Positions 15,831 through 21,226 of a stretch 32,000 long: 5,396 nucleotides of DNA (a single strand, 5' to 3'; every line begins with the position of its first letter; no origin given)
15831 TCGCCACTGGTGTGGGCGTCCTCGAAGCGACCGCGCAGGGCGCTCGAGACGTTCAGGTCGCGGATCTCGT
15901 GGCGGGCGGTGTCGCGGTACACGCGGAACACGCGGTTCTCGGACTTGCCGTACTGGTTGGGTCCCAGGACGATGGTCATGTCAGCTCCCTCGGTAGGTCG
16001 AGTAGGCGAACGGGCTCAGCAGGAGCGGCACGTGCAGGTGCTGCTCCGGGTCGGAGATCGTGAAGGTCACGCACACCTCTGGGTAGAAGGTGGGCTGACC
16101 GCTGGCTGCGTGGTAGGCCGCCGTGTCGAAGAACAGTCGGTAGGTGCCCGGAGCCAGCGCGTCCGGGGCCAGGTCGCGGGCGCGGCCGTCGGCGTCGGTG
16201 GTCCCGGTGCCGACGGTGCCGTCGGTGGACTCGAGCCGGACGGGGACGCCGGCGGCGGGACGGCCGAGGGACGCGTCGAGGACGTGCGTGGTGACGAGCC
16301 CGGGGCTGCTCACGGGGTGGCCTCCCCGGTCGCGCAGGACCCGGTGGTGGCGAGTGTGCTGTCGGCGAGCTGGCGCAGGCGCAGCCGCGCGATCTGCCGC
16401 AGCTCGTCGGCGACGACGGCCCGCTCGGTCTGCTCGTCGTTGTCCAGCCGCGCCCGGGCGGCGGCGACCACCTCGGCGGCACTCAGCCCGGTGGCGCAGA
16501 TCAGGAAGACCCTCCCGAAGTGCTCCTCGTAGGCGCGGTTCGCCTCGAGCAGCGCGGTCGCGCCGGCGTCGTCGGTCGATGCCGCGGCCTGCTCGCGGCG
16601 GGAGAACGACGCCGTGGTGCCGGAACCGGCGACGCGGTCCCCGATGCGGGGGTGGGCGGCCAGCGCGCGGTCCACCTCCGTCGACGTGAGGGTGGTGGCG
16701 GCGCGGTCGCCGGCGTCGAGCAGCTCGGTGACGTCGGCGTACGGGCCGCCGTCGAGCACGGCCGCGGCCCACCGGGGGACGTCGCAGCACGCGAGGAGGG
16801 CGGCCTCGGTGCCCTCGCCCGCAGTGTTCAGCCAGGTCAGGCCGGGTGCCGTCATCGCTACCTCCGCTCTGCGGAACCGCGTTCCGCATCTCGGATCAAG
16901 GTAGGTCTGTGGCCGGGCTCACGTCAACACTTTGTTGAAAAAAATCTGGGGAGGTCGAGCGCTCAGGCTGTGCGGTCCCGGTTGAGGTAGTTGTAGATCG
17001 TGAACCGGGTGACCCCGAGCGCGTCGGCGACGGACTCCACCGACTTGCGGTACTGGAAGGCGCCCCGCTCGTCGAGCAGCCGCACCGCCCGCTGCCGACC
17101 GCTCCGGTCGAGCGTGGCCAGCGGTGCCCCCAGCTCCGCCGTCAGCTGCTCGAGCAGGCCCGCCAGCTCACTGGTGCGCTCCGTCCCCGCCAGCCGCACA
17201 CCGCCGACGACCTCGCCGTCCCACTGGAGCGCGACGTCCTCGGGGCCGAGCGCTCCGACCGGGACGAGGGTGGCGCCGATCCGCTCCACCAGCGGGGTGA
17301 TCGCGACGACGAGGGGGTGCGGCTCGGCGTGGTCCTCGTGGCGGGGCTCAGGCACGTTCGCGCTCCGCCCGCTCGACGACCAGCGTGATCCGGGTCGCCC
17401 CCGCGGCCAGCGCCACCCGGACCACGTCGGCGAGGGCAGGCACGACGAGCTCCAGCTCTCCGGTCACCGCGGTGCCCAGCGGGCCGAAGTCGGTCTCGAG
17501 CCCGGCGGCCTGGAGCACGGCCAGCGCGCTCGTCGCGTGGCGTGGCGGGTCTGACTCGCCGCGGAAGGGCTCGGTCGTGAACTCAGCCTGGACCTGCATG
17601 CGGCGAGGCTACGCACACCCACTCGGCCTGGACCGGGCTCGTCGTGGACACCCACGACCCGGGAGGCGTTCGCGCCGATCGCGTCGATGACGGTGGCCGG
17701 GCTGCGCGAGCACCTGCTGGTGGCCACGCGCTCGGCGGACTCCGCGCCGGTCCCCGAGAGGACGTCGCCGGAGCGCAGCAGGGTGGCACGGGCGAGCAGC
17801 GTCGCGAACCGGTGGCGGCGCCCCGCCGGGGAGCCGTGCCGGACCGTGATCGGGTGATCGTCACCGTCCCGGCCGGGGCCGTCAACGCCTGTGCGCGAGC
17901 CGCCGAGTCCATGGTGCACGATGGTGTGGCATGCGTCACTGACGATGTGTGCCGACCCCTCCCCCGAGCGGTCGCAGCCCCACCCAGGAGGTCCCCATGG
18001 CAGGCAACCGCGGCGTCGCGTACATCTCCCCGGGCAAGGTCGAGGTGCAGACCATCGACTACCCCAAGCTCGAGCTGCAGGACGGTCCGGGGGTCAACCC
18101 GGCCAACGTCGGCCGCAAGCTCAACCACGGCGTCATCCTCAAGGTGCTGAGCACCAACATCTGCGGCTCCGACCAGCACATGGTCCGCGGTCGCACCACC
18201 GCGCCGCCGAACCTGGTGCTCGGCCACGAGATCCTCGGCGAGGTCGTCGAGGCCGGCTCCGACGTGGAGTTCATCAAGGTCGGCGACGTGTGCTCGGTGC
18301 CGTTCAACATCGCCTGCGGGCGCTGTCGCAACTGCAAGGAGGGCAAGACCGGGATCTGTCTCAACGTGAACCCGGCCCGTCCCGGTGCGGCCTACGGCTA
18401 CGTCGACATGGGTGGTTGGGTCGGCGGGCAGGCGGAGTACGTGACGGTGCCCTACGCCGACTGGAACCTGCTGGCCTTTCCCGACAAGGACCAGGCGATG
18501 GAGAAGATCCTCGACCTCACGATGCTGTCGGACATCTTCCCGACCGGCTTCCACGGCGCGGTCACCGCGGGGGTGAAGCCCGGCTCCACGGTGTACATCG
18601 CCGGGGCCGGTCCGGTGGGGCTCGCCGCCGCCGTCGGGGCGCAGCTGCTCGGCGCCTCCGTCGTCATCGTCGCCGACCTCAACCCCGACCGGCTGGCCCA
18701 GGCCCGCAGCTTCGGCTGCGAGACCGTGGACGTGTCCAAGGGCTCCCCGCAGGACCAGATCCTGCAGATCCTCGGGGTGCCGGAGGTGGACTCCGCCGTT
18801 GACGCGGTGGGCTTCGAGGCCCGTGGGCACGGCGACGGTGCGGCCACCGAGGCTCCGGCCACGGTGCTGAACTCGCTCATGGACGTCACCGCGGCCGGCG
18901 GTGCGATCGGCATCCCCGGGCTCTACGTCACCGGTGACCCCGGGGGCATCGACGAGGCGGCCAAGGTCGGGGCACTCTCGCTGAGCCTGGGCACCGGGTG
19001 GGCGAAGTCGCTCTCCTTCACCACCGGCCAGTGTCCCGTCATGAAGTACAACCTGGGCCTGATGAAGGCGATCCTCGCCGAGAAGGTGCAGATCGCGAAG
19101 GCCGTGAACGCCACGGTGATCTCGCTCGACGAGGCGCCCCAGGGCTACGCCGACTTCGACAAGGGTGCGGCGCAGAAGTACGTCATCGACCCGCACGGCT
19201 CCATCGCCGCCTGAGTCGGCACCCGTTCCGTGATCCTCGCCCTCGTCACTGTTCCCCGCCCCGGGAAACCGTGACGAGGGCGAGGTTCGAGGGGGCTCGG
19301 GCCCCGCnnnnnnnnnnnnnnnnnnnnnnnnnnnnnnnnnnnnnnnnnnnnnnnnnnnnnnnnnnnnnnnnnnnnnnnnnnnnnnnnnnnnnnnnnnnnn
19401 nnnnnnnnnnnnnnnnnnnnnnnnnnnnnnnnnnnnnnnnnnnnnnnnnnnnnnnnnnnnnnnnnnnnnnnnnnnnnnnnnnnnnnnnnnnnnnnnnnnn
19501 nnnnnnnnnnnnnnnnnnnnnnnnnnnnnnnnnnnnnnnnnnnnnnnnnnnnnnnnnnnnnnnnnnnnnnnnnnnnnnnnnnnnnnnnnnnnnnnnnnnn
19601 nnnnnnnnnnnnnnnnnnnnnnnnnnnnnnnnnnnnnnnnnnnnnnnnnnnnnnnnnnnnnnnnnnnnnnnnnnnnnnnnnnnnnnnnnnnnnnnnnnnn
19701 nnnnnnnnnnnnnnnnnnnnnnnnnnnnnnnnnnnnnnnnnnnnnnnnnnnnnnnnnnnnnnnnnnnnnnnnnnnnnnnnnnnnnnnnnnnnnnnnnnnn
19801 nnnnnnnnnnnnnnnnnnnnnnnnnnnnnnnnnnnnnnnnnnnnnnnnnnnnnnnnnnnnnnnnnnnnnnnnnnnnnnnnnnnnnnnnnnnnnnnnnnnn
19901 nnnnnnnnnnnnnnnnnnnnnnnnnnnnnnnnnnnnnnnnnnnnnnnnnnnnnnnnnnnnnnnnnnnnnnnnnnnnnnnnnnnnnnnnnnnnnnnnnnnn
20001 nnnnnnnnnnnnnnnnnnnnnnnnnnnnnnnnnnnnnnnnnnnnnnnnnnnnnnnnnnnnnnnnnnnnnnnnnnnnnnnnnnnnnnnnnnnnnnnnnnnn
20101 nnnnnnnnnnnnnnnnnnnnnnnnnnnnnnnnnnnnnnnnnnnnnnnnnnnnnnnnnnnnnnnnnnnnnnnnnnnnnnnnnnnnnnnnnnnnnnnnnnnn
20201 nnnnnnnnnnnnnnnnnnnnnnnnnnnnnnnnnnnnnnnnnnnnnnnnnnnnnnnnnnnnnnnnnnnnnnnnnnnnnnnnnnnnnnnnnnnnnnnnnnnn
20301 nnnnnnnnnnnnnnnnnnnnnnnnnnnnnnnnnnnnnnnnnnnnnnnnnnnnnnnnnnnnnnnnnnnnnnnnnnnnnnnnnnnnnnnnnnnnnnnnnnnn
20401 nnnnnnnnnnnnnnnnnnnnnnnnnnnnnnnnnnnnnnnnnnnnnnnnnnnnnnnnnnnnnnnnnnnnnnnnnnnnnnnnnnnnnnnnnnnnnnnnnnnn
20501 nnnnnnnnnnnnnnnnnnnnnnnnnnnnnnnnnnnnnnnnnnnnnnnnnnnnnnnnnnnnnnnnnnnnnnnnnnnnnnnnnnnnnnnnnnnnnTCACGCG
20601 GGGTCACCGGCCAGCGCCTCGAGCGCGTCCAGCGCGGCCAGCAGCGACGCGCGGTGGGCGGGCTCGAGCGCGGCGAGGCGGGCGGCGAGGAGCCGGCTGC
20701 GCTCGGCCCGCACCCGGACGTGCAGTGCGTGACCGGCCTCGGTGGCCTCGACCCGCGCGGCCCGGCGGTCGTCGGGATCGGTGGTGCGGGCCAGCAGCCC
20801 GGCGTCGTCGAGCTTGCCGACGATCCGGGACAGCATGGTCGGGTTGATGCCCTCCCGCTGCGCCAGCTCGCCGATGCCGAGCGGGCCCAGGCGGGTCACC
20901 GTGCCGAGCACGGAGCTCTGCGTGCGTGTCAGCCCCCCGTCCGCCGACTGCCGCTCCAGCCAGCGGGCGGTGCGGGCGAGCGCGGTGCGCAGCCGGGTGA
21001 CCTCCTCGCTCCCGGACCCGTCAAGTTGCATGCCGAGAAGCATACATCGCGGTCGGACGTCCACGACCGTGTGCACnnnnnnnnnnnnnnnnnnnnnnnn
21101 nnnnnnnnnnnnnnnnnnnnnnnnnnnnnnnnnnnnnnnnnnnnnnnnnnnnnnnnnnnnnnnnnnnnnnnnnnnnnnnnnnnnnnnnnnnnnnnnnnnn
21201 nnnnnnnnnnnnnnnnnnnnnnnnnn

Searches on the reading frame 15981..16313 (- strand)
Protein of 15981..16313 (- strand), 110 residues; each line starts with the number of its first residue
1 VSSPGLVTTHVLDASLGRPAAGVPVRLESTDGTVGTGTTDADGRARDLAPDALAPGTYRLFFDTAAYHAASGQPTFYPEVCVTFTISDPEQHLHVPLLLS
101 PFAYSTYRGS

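Call 21: search_protein_families(library=pfam, proteins=[window:15981-16313:-], max_evalue=0.001)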
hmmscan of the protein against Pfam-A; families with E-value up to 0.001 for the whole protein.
window:15981-16313:- (110 aa): 2 families
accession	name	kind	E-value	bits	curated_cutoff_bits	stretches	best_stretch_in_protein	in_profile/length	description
PF00576.27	Transthyretin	-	9.6e-35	119.9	25.3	1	7-109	1-109/109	HIUase/Transthyretin family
PF13620.12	CarboxypepD_reg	-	1.9e-05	25.3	32.3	1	9-71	4-63/82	Carboxypeptidase regulatory-like domain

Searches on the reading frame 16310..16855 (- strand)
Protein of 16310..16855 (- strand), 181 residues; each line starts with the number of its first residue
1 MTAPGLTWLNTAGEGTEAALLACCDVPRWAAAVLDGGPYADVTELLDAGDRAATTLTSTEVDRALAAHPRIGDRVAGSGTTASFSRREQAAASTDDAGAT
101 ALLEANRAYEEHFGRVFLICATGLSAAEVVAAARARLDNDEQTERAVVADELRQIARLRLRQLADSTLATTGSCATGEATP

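Call 21: search_protein_families(library=pfam, proteins=[window:16310-16855:-], max_evalue=0.001)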
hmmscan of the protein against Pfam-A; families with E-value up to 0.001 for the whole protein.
window:16310-16855:- (181 aa): 1 family
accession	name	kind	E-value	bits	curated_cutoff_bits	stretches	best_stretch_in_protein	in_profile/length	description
PF09349.15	OHCU_decarbox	-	2.1e-42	145.7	24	1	17-161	9-155/155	OHCU decarboxylase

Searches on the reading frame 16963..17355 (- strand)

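Call 21: search_protein_families(library=pfam, proteins=[window:16963-17355:-], max_evalue=0.001)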
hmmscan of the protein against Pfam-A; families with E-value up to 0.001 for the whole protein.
window:16963-17355:- (130 aa): 1 family
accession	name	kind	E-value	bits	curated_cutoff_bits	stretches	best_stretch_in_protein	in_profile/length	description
PF13309.12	HTH_22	-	3.5e-19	69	29.6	1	67-125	5-63/63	HTH domain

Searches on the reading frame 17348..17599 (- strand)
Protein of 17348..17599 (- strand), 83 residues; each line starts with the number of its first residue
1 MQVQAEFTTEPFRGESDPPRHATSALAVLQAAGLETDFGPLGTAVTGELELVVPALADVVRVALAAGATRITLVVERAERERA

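Call 21: search_protein_families(library=pfam, proteins=[window:17348-17599:-], max_evalue=0.001)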
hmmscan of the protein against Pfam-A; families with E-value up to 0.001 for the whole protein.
window:17348-17599:- (83 aa): 1 family
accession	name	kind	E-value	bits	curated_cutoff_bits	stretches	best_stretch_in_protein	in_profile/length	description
PF01910.22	Thiamine_BP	-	4.4e-07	30.2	24.9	1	6-79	2-76/92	Thiamine-binding protein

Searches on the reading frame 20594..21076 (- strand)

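Call 21: search_protein_families(library=pfam, proteins=[window:20594-21076:-], max_evalue=0.001)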
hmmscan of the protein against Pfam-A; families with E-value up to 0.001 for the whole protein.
window:20594-21076:- (160 aa): 4 families
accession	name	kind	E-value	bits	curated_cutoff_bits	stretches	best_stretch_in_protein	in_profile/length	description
PF01047.28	MarR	-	1.3e-12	47.9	24.6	1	49-106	1-58/59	MarR family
PF12802.13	MarR_2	-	9.8e-11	42.1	27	1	48-106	2-61/61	MarR family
PF13463.12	HTH_27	-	9.4e-09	35.9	22.2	1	49-115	1-68/68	Winged helix DNA-binding domain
PF02082.26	Rrf2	-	0.00083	19.9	30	0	64-95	22-53/132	Iron-dependent Transcriptional regulator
